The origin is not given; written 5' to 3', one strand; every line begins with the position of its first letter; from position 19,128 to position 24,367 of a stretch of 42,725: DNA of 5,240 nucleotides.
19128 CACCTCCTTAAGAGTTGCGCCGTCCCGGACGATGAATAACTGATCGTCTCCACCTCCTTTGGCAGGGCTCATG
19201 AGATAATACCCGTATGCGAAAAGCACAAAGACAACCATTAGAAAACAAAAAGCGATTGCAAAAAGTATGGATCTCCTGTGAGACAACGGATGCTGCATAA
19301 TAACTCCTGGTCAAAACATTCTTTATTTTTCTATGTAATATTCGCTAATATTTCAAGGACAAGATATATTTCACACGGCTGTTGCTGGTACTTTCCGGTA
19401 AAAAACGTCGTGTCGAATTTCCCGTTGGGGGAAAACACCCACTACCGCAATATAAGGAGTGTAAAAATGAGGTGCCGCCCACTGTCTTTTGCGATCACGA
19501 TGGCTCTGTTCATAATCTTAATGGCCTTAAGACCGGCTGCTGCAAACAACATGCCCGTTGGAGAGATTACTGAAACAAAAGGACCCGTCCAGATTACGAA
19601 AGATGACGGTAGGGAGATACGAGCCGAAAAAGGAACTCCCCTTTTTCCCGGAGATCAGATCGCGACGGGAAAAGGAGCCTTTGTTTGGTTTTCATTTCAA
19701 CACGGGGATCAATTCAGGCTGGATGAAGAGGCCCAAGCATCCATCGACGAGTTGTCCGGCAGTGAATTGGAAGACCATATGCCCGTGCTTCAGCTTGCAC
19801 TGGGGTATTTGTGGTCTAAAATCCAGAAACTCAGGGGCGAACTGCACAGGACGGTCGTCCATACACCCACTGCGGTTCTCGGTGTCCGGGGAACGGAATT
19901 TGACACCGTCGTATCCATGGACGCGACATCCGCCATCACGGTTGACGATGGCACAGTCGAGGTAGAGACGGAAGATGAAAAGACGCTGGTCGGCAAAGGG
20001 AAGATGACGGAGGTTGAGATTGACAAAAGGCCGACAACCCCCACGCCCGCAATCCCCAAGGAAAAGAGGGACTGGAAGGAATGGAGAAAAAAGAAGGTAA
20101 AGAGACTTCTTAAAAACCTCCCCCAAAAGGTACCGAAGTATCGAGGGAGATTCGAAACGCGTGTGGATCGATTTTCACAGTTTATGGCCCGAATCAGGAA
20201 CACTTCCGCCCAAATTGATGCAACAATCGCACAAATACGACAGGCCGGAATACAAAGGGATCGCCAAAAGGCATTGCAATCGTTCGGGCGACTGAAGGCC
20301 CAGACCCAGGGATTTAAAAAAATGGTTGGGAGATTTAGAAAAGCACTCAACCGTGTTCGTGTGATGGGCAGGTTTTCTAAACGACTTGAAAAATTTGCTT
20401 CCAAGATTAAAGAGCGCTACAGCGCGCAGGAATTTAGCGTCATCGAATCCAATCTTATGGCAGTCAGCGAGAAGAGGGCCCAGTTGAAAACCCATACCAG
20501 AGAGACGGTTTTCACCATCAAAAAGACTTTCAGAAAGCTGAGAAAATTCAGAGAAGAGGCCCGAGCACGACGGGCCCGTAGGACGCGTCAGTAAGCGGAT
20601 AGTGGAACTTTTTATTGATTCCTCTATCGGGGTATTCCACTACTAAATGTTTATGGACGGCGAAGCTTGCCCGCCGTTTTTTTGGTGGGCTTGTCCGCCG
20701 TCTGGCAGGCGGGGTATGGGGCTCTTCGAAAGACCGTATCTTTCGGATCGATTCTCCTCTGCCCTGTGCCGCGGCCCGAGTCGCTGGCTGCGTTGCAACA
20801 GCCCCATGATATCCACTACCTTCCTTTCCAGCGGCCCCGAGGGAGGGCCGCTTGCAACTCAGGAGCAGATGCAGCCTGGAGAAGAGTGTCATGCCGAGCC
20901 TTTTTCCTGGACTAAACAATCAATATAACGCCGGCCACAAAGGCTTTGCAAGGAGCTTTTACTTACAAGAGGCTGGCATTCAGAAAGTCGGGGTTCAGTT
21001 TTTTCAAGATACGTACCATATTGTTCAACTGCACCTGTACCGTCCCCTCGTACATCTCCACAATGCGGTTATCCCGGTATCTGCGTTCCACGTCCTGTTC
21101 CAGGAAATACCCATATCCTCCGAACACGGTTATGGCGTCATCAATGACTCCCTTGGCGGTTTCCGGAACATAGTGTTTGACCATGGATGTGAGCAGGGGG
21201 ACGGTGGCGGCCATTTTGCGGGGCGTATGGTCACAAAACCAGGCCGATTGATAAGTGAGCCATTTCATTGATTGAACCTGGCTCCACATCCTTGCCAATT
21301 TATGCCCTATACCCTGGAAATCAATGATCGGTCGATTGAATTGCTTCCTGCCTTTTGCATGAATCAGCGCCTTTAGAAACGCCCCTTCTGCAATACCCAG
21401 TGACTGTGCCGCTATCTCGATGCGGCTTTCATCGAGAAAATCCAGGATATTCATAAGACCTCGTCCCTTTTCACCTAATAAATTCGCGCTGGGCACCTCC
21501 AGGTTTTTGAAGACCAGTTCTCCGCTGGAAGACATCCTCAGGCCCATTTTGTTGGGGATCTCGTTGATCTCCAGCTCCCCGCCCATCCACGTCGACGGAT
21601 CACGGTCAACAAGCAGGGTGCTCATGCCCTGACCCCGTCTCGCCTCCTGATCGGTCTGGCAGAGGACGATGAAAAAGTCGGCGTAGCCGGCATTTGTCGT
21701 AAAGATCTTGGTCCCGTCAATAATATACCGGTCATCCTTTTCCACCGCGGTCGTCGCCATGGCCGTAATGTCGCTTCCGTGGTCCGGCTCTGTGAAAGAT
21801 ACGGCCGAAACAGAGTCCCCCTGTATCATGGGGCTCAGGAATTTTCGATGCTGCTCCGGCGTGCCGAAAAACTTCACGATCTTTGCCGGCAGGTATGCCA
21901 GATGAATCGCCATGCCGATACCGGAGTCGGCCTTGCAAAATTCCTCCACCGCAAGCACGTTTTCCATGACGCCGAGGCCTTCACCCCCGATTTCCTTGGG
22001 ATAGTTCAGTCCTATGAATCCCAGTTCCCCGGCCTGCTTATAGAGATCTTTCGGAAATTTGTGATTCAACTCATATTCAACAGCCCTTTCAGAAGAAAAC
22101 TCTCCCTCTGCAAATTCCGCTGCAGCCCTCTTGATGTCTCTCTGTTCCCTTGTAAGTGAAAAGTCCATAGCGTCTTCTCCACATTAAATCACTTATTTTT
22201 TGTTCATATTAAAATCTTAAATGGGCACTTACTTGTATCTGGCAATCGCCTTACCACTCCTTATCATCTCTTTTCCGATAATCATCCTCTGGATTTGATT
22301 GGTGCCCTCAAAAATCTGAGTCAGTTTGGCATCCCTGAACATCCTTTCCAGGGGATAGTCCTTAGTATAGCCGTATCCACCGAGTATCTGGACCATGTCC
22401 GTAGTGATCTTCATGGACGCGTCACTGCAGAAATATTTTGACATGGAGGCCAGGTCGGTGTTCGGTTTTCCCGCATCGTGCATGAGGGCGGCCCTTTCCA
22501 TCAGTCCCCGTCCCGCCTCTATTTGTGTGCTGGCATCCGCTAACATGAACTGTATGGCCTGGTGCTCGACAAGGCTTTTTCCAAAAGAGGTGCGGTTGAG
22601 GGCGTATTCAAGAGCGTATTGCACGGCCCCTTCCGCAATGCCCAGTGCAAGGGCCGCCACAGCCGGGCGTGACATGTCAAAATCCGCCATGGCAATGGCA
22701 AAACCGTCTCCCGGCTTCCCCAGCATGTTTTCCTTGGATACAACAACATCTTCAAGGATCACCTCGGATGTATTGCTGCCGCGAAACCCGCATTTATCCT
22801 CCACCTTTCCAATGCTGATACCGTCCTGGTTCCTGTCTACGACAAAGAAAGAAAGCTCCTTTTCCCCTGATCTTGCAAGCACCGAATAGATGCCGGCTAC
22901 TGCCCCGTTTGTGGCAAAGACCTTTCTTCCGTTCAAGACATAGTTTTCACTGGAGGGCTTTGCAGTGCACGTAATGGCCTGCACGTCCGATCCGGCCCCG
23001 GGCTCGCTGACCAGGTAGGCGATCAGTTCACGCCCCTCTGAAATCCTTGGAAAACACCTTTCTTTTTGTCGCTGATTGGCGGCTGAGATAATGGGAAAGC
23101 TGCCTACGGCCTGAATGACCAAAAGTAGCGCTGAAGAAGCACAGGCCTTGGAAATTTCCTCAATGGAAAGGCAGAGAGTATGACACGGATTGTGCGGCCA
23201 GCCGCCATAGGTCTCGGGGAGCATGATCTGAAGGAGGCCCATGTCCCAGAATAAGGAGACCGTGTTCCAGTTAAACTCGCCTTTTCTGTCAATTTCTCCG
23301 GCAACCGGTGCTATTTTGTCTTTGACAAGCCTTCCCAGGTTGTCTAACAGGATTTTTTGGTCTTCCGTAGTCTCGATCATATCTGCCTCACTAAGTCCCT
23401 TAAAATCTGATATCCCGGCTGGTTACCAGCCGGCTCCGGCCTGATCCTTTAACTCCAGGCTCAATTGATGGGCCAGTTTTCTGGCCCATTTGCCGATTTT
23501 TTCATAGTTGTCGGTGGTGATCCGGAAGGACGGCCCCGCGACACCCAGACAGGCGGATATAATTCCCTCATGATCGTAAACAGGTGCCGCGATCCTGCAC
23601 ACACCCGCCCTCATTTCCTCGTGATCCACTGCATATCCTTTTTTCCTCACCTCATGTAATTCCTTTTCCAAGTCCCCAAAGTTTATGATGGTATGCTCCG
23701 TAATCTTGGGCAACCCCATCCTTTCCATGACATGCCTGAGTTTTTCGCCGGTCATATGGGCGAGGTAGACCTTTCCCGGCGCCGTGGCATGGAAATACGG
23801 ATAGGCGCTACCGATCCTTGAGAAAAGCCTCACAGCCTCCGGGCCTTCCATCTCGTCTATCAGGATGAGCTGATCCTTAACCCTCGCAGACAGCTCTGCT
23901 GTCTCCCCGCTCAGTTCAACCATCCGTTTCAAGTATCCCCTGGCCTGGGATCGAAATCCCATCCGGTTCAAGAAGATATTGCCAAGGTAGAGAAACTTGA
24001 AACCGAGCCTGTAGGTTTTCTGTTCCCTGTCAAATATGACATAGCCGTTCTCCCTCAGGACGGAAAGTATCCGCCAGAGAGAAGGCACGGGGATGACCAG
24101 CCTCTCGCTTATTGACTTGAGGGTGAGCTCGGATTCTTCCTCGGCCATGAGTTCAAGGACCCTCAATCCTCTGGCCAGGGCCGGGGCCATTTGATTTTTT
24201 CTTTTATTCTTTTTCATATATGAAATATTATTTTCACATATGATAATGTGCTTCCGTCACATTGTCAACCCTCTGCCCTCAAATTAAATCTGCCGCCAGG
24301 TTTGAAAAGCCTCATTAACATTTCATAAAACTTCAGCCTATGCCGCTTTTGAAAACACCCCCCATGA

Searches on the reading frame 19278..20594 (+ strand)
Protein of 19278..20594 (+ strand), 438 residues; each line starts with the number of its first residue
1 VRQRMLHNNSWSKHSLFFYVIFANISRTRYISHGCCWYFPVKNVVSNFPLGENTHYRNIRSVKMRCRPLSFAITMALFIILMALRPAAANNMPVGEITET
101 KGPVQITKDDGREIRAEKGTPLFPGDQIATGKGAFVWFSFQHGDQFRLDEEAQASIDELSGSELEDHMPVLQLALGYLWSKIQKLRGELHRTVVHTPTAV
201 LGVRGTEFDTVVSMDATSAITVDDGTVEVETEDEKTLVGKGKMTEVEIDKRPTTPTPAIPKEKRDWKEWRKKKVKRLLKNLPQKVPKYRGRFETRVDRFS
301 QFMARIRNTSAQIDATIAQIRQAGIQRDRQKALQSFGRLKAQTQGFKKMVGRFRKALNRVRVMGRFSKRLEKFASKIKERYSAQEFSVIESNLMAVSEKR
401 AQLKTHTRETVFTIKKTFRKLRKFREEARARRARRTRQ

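Call 22: search_protein_families(library=pfam, proteins=[window:19278-20594:+], max_evalue=0.001)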
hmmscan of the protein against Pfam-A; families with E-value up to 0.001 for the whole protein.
window:19278-20594:+ (438 aa): 1 family
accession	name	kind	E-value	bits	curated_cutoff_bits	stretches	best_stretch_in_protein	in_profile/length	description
PF04773.18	FecR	-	2.9e-07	31.3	24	1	126-228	1-97/97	FecR protein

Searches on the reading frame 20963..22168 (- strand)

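Call 22: search_protein_families(library=pfam, proteins=[window:20963-22168:-], max_evalue=0.001)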
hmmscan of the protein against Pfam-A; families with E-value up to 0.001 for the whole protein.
window:20963-22168:- (401 aa): 5 families
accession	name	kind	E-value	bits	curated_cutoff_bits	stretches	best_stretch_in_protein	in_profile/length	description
PF00441.29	Acyl-CoA_dh_1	-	6.1e-36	124.3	22.4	1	235-387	1-148/150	Acyl-CoA dehydrogenase, C-terminal domain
PF02771.21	Acyl-CoA_dh_N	-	2.1e-25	89.7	22.9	1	6-118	1-113/113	Acyl-CoA dehydrogenase, N-terminal domain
PF02770.24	Acyl-CoA_dh_M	-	1.6e-23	83.2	33.3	1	122-222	1-96/97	Acyl-CoA dehydrogenase, middle domain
PF08028.16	Acyl-CoA_dh_2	-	8.1e-16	59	22.7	1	252-376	3-132/134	Acyl-CoA dehydrogenase, C-terminal domain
PF22924.1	ACOX_C_alpha1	-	0.00012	22.4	27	1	280-388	47-168/169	Acyl-CoA oxidase, C-alpha1 domain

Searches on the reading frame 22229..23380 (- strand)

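Call 22: search_protein_families(library=pfam, proteins=[window:22229-23380:-], max_evalue=0.001)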
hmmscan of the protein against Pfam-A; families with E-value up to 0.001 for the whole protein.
window:22229-23380:- (383 aa): 5 families
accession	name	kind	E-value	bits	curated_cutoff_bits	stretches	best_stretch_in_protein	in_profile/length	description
PF00441.29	Acyl-CoA_dh_1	-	2.1e-49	167.9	22.4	1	224-372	1-149/150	Acyl-CoA dehydrogenase, C-terminal domain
PF08028.16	Acyl-CoA_dh_2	-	2.2e-24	86.7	22.7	1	241-361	3-133/134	Acyl-CoA dehydrogenase, C-terminal domain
PF02770.24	Acyl-CoA_dh_M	-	2.6e-22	79.3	33.3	1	121-212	1-97/97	Acyl-CoA dehydrogenase, middle domain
PF02771.21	Acyl-CoA_dh_N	-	2.4e-20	73.4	22.9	1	5-116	1-112/113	Acyl-CoA dehydrogenase, N-terminal domain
PF22924.1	ACOX_C_alpha1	-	0.00012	22.4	27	1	274-363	66-159/169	Acyl-CoA oxidase, C-alpha1 domain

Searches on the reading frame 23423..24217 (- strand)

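Call 23: search_protein_families(library=pfam, proteins=[window:23423-24217:-], max_evalue=0.001)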
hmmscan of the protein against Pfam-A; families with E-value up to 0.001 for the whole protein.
window:23423-24217:- (264 aa): 3 families
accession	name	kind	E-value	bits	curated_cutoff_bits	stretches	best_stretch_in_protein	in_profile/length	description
PF01614.24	IclR_C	-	3e-39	134.8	24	1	83-253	4-173/174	Bacterial transcriptional regulator IclR C-terminal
PF09339.16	HTH_IclR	-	5.1e-11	42.6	22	1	13-60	1-48/52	IclR helix-turn-helix domain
PF13412.12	HTH_24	-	0.00073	19.5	21.9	0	18-60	6-47/48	Winged helix-turn-helix DNA-binding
